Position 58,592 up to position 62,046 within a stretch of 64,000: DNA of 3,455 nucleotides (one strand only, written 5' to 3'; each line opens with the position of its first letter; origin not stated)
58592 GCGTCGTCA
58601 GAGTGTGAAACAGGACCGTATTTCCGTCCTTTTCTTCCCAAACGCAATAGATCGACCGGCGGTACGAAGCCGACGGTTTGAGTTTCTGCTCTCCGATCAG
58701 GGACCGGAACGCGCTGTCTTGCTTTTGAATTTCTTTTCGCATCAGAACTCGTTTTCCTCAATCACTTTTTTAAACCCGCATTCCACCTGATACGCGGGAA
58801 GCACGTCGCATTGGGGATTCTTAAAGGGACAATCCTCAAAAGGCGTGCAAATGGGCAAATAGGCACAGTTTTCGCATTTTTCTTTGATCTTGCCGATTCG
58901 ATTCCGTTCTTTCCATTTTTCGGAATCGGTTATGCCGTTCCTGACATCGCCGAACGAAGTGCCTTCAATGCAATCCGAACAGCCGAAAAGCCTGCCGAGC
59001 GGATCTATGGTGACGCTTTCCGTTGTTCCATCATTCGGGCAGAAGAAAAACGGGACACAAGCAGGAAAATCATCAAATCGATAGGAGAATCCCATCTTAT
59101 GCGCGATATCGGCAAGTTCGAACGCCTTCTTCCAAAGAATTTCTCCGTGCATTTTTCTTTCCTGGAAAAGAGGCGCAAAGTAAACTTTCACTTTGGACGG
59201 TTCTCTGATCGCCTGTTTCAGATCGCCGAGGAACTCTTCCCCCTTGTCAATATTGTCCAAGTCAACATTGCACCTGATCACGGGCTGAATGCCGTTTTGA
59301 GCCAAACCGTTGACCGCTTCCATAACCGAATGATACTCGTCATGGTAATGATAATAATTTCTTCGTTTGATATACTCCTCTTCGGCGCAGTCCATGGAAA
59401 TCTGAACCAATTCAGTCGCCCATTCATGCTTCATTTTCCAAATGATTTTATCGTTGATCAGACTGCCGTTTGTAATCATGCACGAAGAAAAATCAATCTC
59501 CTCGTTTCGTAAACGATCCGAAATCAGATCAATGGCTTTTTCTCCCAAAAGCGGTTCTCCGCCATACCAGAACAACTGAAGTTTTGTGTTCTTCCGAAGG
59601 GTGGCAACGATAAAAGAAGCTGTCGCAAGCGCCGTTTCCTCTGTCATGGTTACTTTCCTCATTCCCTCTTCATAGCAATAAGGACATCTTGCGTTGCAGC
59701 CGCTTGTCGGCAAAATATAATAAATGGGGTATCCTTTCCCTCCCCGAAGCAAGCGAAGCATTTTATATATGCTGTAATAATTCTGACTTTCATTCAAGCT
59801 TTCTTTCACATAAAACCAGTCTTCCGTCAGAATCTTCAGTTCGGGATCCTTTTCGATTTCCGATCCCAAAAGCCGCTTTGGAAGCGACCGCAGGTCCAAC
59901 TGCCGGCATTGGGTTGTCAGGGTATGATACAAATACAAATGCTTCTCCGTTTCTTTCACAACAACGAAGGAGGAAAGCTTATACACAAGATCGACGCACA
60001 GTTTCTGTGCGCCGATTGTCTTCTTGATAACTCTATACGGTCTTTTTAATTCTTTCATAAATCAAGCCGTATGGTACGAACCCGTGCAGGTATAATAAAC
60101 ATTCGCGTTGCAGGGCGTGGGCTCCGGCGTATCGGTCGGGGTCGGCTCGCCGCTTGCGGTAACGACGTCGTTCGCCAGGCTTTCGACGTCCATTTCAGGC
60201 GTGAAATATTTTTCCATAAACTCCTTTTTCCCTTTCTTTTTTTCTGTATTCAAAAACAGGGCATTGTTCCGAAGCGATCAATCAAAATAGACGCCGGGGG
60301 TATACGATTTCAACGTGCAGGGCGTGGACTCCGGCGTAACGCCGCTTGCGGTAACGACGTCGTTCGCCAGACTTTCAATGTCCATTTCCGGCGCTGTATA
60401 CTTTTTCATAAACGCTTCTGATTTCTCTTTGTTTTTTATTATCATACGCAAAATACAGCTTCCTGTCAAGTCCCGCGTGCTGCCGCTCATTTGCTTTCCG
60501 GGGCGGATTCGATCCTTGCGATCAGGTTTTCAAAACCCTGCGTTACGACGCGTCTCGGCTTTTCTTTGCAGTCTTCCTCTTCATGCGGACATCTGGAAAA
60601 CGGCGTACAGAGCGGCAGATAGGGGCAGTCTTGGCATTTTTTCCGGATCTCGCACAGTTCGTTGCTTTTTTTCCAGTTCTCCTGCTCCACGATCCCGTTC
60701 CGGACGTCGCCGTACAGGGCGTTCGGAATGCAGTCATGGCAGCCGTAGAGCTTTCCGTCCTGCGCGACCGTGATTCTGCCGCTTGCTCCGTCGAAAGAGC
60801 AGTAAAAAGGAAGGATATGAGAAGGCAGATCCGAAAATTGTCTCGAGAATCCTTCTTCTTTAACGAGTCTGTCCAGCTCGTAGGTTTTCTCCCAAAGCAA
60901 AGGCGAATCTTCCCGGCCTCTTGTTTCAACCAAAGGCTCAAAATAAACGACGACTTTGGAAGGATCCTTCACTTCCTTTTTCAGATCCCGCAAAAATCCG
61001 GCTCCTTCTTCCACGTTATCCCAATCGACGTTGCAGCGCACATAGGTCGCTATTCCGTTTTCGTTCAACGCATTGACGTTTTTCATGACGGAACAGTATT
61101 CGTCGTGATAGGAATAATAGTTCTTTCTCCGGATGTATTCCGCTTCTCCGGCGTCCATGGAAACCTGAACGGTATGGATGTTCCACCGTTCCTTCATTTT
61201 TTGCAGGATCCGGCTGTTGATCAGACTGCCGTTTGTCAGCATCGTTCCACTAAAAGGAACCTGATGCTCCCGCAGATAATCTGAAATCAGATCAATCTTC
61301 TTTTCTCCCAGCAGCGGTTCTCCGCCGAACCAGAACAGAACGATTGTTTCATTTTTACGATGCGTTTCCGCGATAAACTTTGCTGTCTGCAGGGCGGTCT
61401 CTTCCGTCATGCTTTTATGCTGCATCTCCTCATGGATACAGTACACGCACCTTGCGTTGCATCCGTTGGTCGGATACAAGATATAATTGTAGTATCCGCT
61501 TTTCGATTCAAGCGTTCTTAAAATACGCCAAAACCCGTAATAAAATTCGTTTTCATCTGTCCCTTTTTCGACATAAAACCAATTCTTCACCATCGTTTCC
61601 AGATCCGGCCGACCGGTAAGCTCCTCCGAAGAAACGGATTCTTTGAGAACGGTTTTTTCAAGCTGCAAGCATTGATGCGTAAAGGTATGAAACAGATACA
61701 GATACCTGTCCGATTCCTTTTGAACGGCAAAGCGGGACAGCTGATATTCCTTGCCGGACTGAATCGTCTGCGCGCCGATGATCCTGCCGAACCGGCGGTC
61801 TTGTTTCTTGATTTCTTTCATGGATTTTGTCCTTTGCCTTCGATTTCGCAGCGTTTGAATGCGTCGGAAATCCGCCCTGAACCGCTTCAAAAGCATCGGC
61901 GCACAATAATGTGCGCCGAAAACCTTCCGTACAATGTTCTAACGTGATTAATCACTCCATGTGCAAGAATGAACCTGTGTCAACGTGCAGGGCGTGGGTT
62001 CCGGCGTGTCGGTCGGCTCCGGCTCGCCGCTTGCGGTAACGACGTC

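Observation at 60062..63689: Precursor architecture: near-identical leader, Pro/Thr/Glu linker ending in TPC, hypervariable aromatic core; two peptides absent from the ORF track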

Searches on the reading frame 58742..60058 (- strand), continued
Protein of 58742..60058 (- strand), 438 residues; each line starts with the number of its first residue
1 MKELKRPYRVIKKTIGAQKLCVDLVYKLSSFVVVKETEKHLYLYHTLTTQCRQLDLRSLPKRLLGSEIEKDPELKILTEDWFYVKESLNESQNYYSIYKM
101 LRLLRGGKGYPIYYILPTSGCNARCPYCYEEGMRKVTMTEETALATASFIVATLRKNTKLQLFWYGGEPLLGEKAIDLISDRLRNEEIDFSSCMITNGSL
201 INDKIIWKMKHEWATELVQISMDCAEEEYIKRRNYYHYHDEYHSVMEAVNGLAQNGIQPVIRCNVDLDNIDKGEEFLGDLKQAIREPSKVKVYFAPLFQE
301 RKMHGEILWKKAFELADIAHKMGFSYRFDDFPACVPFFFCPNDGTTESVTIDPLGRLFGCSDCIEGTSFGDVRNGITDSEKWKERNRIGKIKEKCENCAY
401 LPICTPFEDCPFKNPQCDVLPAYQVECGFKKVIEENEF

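Call 61: search_solved_structures(query=A1, max_evalue=0.001, show_alignments=3)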
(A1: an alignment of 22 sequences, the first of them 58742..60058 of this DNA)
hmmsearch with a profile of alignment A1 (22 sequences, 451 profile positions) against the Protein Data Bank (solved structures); distinct sequences matched with E-value up to 0.001: 16.
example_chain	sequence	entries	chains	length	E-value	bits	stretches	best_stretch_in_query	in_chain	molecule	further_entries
5wgg_A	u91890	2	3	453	1.1e-22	83.4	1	107-402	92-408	Radical SAM domain protein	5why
8vpo_A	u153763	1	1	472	2.9e-14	55.7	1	69-410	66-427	Radical SAM core domain-containing protein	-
4k36_A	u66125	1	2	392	5.3e-12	48.2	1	119-407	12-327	Anaerobic sulfatase-maturating enzyme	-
4k37_A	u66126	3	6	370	5.6e-12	48.1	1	119-407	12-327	Anaerobic sulfatase-maturating enzyme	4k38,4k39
6b4c_A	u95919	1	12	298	5.2e-08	35.1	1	121-225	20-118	Viperin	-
9dgw_A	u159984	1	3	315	5.8e-08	34.9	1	121-225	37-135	Radical SAM core domain-containing protein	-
9dfw_A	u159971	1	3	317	5.8e-08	34.9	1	121-225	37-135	Radical SAM core domain-containing protein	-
7n7i_A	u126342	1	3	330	6.2e-08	34.8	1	121-225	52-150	Viperin-like enzyme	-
9dfn_A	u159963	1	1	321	1.8e-06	29.9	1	119-218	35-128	Radical SAM core domain-containing protein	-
9dfu_A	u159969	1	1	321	2.2e-06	29.7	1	119-218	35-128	Radical SAM core domain-containing protein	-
2fb2_A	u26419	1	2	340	4.2e-05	25.5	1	119-395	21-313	Molybdenum cofactor biosynthesis protein A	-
7n7h_A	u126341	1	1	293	4.8e-05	25.3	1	119-266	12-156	VIPERIN-LIKE ENZYME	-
1tv7_A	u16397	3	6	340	8.7e-05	24.4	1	119-395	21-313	Molybdenum cofactor biosynthesis protein A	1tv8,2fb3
9gm3_A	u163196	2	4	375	0.00066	21.5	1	113-228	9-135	ChlB radical SAM domain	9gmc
5vsl_A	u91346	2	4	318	0.00077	21.3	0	119-222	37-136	Radical S-adenosyl methionine domain-containing protein 2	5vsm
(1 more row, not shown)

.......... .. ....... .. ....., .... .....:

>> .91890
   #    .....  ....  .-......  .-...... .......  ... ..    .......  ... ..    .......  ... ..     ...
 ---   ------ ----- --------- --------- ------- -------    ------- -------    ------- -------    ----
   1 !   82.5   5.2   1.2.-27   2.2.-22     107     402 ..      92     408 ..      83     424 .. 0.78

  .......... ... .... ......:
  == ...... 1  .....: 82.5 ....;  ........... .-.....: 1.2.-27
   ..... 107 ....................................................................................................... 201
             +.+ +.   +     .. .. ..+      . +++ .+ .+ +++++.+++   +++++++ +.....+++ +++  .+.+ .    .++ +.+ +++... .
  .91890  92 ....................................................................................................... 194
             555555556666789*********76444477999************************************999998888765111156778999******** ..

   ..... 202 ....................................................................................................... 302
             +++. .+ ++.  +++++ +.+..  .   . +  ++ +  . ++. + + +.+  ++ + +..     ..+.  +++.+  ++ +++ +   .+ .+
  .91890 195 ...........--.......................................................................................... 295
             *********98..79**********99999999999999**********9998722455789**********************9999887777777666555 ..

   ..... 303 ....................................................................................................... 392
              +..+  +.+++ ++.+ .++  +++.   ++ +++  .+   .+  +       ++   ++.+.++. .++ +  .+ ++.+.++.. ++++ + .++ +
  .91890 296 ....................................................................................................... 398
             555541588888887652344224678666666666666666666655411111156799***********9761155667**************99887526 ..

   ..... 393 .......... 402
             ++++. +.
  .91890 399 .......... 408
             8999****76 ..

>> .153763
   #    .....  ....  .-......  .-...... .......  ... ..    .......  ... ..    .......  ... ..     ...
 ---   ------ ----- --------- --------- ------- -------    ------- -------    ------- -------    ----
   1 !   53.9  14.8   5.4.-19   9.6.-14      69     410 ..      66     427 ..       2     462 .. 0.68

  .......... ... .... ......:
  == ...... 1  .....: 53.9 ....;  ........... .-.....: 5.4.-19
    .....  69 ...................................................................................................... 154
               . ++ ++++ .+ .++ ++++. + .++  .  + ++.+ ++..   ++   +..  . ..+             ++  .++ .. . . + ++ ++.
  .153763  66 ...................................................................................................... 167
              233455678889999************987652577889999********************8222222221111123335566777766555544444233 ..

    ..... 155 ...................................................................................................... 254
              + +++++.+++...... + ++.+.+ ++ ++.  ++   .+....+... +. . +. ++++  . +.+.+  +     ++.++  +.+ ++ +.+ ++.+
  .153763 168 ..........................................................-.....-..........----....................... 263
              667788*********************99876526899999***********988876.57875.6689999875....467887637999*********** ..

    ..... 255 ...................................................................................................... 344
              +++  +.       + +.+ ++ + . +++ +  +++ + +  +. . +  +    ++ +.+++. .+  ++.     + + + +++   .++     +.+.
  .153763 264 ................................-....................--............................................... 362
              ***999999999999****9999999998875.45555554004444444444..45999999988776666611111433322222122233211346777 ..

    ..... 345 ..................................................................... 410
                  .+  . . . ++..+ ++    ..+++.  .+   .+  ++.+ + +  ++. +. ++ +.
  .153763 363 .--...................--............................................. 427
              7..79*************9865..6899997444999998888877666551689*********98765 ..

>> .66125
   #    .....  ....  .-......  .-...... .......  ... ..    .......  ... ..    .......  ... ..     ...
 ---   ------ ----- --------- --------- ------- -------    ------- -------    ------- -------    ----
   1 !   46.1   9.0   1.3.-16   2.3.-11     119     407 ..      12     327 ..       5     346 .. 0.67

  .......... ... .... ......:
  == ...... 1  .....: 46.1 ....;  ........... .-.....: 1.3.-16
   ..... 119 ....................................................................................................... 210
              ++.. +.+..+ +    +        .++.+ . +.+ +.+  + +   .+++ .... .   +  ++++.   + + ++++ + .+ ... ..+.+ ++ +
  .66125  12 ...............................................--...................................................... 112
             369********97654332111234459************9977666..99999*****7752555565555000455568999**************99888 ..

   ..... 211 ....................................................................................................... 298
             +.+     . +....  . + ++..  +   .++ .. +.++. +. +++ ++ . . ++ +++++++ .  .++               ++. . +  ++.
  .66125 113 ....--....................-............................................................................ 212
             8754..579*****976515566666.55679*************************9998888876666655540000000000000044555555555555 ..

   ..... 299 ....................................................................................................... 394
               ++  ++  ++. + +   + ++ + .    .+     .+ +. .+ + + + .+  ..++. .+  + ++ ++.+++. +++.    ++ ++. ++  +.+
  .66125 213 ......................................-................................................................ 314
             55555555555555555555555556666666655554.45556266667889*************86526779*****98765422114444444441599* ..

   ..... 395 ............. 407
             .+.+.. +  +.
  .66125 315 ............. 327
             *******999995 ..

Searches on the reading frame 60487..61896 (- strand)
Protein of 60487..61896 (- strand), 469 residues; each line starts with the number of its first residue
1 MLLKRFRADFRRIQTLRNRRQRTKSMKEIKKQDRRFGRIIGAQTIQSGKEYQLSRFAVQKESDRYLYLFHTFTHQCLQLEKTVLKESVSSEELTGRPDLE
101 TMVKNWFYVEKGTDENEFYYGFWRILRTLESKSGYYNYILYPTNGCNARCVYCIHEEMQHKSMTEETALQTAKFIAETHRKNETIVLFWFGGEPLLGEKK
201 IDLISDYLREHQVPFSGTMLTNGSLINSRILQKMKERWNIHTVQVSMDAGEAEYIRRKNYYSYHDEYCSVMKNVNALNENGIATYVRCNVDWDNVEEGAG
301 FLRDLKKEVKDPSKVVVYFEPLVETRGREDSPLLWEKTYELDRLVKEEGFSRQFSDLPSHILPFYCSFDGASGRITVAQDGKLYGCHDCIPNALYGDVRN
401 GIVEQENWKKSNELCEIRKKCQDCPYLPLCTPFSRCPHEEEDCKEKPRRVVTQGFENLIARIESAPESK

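Call 3: search_protein_families(library=ncbifam, proteins=[window:60487-61896:-], max_evalue=0.01)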
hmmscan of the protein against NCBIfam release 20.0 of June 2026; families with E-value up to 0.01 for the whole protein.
window:60487-61896:- (469 aa): 62 families (the best 25 are shown)
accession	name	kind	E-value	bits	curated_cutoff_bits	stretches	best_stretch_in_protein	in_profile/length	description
TIGR04463.1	rSAM_vs_C_rich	equivalog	1.3e-26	93.4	525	1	84-324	32-275/438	TIGR04463 family radical SAM/SPASM RiPP maturase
TIGR04280.1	geopep_mat_rSAM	hypoth_equivalog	9.2e-26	90.8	400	1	60-431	13-389/428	geopeptide radical SAM maturase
NF038107.1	rSAM_NF038107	equivalog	2.6e-24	85.8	600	1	62-431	13-397/444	Cys-every-fifth radical SAM/SPASM peptide maturase CefB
NF047865.1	rSAM_PapB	equivalog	1.1e-23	84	340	2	141-294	8-165/330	PapB family radical SAM/SPASM ranthipeptide maturase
TIGR04334.1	rSAM_Clo7bot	equivalog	1.3e-22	80.1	600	1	136-447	90-416/440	radical SAM/SPASM domain Clo7bot peptide maturase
NF052473.1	rSAM_FlmE_OhkG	exception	1e-17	64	500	1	77-307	37-278/481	FlmE/OhkG family radical SAM/SPASM peptide maturase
NF041298.1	rSAM_mat_DynA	equivalog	8.5e-14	51.3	450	1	139-295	4-164/356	dynobactin maturation radical SAM/SPASM protein DynA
TIGR03906.1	quino_hemo_SAM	equivalog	1.1e-13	50.7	453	1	139-279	97-243/467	quinohemoprotein amine dehydrogenase maturation protein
TIGR04064.1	rSAM_nif11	equivalog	1.2e-13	50.6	518.7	1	136-279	78-226/459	nif11-like peptide radical SAM maturase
NF041718.1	rSAM_phane_AMC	equivalog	1.7e-13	50.3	425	1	137-297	7-167/362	cyclophane-forming radical SAM peptide maturase AmcB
TIGR03942.1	sulfatase_rSAM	equivalog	3.2e-13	49.5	349.45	1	145-330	10-197/363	anaerobic sulfatase maturase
TIGR04068.1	rSAM_ocin_clost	equivalog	6.7e-13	48.3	500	1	137-280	85-235/462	Cys-rich peptide radical SAM maturase CcpM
TIGR04546.1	rSAM_ahbC_deAc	equivalog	2.9e-12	46.1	650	1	143-310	46-204/390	12,18-didecarboxysiroheme deacetylase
TIGR03974.1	rSAM_six_Cys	equivalog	3.7e-12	45.9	425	1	143-323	104-287/451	thioether cross-link-forming SCIFF peptide maturase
TIGR04545.1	rSAM_ahbD_hemeb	equivalog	1.2e-11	44.7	500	1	143-301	7-158/339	heme b synthase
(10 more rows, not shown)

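Call 4: search_protein_families(library=pfam, proteins=[window:60487-61896:-], max_evalue=0.01)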
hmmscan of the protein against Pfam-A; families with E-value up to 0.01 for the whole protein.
window:60487-61896:- (469 aa): 2 families
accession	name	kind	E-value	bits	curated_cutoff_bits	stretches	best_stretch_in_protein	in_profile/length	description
PF04055.27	Radical_SAM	-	6.2e-15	56.2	29.5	1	141-283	2-142/166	Radical SAM superfamily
PF13353.11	Fer4_12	-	1.7e-06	28.8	22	1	143-245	12-113/137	4Fe-4S single cluster domain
